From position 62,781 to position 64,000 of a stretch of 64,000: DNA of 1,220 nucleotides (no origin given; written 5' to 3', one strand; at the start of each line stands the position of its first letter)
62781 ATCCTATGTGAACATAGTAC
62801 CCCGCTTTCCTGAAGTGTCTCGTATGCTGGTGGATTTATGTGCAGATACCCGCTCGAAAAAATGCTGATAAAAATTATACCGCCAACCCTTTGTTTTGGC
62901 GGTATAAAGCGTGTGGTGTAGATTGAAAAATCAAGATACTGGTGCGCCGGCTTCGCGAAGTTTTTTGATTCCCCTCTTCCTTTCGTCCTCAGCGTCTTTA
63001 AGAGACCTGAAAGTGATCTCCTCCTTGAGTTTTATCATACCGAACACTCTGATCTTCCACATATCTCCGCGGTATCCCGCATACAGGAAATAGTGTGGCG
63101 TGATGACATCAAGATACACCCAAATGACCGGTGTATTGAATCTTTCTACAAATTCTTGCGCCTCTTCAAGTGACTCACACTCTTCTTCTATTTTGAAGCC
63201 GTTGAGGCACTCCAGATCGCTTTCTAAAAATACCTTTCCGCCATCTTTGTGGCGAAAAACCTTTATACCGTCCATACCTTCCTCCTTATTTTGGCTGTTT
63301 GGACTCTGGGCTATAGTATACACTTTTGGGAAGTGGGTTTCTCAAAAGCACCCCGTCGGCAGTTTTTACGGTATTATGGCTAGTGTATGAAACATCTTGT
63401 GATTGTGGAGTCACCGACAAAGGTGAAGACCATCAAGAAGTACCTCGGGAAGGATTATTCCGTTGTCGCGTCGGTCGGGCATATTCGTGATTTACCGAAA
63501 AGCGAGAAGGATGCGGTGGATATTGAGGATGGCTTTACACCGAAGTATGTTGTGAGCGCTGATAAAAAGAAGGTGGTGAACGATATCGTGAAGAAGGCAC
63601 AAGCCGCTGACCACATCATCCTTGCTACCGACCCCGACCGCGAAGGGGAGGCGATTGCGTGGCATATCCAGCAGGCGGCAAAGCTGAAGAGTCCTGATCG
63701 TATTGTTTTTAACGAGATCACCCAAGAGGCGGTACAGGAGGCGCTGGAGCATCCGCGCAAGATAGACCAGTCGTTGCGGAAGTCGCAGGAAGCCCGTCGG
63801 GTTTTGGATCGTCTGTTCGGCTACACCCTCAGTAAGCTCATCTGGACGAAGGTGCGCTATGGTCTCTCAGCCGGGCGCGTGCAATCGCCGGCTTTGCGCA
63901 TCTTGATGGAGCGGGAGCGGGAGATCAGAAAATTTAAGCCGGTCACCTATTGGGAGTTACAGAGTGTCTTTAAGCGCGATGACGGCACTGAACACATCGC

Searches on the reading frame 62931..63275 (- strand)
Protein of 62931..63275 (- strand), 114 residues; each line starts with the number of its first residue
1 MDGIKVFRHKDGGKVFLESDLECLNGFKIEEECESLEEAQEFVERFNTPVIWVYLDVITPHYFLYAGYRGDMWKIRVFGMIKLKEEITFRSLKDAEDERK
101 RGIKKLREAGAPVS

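Call 49: search_protein_families(library=pfam, proteins=[window:62934-63275:-], max_evalue=0.001)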
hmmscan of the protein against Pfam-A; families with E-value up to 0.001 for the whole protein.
window:62934-63275:- (114 aa): 0 families

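Call 56: find_encoding_contigs(protein=window:62931-63275:-, flank=10000, max_places=4)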
Protein window:62931-63275:- (114 aa): no gene with exactly this product is on record in the collection.

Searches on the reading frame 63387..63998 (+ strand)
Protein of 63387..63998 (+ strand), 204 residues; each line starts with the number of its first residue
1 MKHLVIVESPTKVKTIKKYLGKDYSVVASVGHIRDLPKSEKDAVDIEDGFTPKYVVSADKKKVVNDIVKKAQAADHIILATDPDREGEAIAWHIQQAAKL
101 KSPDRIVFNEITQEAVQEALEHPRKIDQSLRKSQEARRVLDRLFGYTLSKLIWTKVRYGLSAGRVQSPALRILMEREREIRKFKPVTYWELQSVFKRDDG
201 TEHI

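Call 73: search_protein_families(library=pfam, proteins=[window:63387-63998:+], max_evalue=0.01)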
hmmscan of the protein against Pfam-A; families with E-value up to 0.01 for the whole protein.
window:63387-63998:+ (204 aa): 3 families
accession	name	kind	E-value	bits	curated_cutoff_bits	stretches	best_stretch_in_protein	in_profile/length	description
PF01751.28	Toprim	-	5e-24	84.7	23.1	1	4-111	2-96/96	Toprim domain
PF01131.25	Topoisom_bac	-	1.9e-23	83.5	35.1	1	126-200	2-78/411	DNA topoisomerase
PF13662.12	Toprim_4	-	0.00026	21.6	25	1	4-99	3-73/85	Toprim domain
